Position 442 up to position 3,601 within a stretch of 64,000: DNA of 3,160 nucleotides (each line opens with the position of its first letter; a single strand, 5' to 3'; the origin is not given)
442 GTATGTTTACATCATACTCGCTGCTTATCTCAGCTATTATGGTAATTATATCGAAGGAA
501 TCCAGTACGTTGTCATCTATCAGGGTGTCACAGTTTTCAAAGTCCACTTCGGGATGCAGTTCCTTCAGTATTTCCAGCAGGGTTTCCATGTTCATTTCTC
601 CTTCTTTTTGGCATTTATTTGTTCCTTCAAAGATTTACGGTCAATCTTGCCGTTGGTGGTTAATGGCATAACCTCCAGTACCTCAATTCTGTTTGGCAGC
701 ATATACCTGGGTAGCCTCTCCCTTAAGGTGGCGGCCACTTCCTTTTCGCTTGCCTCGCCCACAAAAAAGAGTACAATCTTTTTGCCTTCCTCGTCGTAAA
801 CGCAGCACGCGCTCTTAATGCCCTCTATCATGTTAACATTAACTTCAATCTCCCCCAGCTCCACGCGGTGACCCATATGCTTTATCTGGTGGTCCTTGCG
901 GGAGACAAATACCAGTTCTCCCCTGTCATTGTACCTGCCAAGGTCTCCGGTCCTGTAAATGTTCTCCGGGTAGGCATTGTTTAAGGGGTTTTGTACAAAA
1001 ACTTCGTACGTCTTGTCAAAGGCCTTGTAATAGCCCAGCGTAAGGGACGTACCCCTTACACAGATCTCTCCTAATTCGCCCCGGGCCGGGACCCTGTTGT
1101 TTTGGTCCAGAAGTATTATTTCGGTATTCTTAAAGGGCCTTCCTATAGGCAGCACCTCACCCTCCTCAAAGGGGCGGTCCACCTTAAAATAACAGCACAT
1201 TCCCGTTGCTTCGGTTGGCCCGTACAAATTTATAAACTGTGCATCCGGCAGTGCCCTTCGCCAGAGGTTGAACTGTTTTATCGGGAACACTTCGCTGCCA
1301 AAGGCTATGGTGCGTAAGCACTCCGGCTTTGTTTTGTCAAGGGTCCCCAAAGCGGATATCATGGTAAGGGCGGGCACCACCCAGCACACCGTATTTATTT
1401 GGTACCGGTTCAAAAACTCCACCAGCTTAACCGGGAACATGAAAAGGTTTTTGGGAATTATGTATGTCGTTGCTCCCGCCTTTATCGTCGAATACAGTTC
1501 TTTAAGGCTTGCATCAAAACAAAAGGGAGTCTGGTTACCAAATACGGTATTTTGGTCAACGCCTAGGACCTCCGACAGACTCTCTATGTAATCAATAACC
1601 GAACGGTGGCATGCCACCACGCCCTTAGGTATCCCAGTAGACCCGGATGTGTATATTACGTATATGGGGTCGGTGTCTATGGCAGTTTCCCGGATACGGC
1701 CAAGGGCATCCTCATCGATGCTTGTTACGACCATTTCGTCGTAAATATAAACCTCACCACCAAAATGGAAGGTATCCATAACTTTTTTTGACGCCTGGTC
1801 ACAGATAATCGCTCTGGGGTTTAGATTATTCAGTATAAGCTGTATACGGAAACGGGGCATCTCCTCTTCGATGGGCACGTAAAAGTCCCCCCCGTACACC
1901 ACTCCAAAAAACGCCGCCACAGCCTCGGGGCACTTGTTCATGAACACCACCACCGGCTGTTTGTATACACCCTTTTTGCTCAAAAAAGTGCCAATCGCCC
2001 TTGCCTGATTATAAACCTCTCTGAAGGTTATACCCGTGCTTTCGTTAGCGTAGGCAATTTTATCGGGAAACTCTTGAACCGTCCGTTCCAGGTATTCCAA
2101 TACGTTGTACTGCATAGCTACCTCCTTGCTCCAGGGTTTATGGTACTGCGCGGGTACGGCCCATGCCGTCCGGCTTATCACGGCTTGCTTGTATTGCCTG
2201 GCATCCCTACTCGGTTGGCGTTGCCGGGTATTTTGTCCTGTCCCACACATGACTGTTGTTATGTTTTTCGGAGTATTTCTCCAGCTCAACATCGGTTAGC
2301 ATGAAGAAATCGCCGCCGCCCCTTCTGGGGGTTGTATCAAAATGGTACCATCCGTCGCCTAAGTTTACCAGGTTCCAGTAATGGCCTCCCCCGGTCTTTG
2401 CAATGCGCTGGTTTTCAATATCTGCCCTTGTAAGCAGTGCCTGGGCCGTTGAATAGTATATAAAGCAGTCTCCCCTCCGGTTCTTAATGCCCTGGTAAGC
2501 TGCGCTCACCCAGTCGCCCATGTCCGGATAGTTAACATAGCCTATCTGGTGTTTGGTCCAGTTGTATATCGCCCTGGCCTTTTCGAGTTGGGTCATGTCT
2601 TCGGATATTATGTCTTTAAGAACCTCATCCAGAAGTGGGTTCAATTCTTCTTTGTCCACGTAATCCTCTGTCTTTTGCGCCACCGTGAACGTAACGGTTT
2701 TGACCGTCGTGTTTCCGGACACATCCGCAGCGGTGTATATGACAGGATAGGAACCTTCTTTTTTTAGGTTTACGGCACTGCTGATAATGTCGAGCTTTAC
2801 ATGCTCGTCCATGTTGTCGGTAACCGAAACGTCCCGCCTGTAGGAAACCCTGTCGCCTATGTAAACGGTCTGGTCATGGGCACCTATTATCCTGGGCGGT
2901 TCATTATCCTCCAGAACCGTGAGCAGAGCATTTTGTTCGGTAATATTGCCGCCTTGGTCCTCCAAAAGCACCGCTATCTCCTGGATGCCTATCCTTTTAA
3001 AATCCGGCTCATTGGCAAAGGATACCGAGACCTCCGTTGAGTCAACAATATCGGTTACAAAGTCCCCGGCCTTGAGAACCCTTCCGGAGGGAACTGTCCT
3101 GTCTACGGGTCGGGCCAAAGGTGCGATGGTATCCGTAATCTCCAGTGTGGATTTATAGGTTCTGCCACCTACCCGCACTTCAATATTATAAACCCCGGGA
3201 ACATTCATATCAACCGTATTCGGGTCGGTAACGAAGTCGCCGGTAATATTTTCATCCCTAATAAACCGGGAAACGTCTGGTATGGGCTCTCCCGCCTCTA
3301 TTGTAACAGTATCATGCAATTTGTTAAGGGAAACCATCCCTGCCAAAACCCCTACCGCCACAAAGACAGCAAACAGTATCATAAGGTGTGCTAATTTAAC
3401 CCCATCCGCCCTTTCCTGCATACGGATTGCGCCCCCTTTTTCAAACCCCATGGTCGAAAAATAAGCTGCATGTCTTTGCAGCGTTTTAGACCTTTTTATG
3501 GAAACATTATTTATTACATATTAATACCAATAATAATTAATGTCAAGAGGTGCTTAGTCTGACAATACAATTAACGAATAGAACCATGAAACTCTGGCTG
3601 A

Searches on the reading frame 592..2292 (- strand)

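Call 5: search_protein_families(library=pfam, proteins=[window:592-2292:-], max_evalue=0.01)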
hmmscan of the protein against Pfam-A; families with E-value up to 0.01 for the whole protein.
window:592-2292:- (566 aa): 2 families
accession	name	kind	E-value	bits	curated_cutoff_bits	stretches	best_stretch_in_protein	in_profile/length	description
PF00501.34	AMP-binding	-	1.8e-66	225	29.9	1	68-422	1-384/384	AMP-binding enzyme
PF13193.12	AMP-binding_C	-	1.6e-07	32.6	24.5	1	481-549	1-76/76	AMP-binding enzyme C-terminal domain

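Call 6: search_protein_families(library=ncbifam, proteins=[window:592-2292:-], max_evalue=0.01)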
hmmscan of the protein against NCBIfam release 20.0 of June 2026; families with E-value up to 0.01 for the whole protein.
window:592-2292:- (566 aa): 102 families (the best 25 are shown)
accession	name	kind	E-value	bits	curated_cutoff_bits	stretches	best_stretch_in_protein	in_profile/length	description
TIGR01733.1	AA-adenyl-dom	subfamily_domain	4.6e-96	322.1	317.4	1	89-496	1-408/409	amino acid adenylation domain-containing protein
NF003417.0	PRK04813.1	subfamily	3e-85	286.7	476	1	62-560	3-504/505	D-alanine--poly(phosphoribitol) ligase subunit DltA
TIGR01734.1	D-ala-DACP-lig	equivalog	4.3e-83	279.6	559.85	1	63-560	1-503/504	D-alanine--poly(phosphoribitol) ligase subunit DltA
NF047350.1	aureusi_NRPS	equivalog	7.4e-77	258.6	2500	1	56-560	1428-1913/2373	aureusimine non-ribosomal peptide synthetase AusA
NF004282.0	PRK05691.1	subfamily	2.5e-70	236.2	4090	1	58-558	1127-1625/4334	non-ribosomal peptide synthase/polyketide synthase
NF041803.1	NRPS_SolG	exception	9.3e-69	232.1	2200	1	66-556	565-1071/1163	solanimycin non-ribosomal peptide synthetase SolG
NF038078.1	NRPS_MxcG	equivalog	1.4e-67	228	2300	1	61-563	455-964/1442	myxochelin non-ribosomal peptide synthetase MxcG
TIGR03098.1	ligase_PEP_1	hypoth_equivalog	1.6e-62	211.7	592.35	1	67-557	5-516/517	acyl-CoA ligase (AMP-forming), exosortase A system-associated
NF007605.2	PRK10252.1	equivalog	1.6e-54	184.9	2400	1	69-556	461-958/1292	enterobactin non-ribosomal peptide synthetase EntF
NF004837.0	PRK06187.1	subfamily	2.9e-54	184.2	476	1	59-565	5-528/531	long-chain-fatty-acid--CoA ligase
NF006182.0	PRK08316.1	subfamily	1e-43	149.6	663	1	61-562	10-520/523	fatty acyl-CoA synthetase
TIGR03443.1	alpha_am_amid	equivalog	1.1e-36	125.7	1030.1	2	213-489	421-723/1390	L-aminoadipate-semialdehyde dehydrogenase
NF006181.0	PRK08314.1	subfamily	6.5e-36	123.7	705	2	206-564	202-559/563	long-chain-fatty-acid--CoA ligase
NF005702.0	PRK07514.1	subfamily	9.9e-35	119.8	558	1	62-560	3-501/506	malonyl-CoA synthase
NF004822.0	PRK06178.1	equivalog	2.2e-34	119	782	2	210-561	216-569/571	acyl-CoA synthetase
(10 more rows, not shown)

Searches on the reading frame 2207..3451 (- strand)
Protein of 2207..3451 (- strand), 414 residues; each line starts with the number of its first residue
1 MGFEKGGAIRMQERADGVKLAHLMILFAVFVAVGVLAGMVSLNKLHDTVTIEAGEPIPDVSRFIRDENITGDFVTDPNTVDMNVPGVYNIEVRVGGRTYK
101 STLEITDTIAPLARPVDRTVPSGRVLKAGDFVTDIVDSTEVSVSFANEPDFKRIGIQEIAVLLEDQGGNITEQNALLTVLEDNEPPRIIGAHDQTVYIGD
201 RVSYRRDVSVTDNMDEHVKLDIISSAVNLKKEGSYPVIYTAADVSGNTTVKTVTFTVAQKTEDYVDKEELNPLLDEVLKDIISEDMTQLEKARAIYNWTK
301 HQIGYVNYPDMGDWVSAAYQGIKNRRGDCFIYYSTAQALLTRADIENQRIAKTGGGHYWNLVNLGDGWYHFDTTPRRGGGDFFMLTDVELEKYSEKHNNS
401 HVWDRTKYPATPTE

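Call 5: search_protein_families(library=pfam, proteins=[window:2207-3451:-], max_evalue=0.01)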
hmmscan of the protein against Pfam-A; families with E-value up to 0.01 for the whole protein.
window:2207-3451:- (414 aa): 5 families
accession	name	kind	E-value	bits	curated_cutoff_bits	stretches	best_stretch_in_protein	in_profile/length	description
PF01841.26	Transglut_core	-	1.8e-09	38.3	23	1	278-372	4-107/108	Transglutaminase-like superfamily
PF16403.11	Bact_surface_Ig-like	-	2.4e-07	31.1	27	1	189-254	4-68/71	Bacterial surface protein, Ig-like domain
PF07523.18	Big_3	-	0.0005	20.7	21.2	1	190-251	2-67/68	Bacterial Ig-like domain (group 3)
PF02494.22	HYR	-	0.00072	20.3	21.7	0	182-257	2-79/81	HYR domain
PF18981.6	InlK_D3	-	0.0013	19.2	25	0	204-257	22-75/75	Internalin K domain (D3/D4)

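Call 6: search_protein_families(library=ncbifam, proteins=[window:2207-3451:-], max_evalue=0.01)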
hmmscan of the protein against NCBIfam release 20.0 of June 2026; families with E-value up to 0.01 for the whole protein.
window:2207-3451:- (414 aa): 4 families
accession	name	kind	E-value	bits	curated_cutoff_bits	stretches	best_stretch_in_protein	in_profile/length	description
NF045980.1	MAG6410_fam_LP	equivalog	3.7e-09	35.5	450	1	257-392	137-287/622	MAG6410 family transglutaminase-related lipoprotein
NF047446.1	barrel_OmpL47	domain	0.0011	19.3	40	1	225-257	35-68/68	OmpL47-type beta-barrel domain-containing protein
NF038253.1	GBS_IgA_bnd_BAC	equivalog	0.0036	15.2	1700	1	203-267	481-543/1127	IgA Fc-binding protein BAC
NF051462.1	RoxC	equivalog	0.0052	15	900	1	249-319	602-667/812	putative rubber dioxygenase RoxC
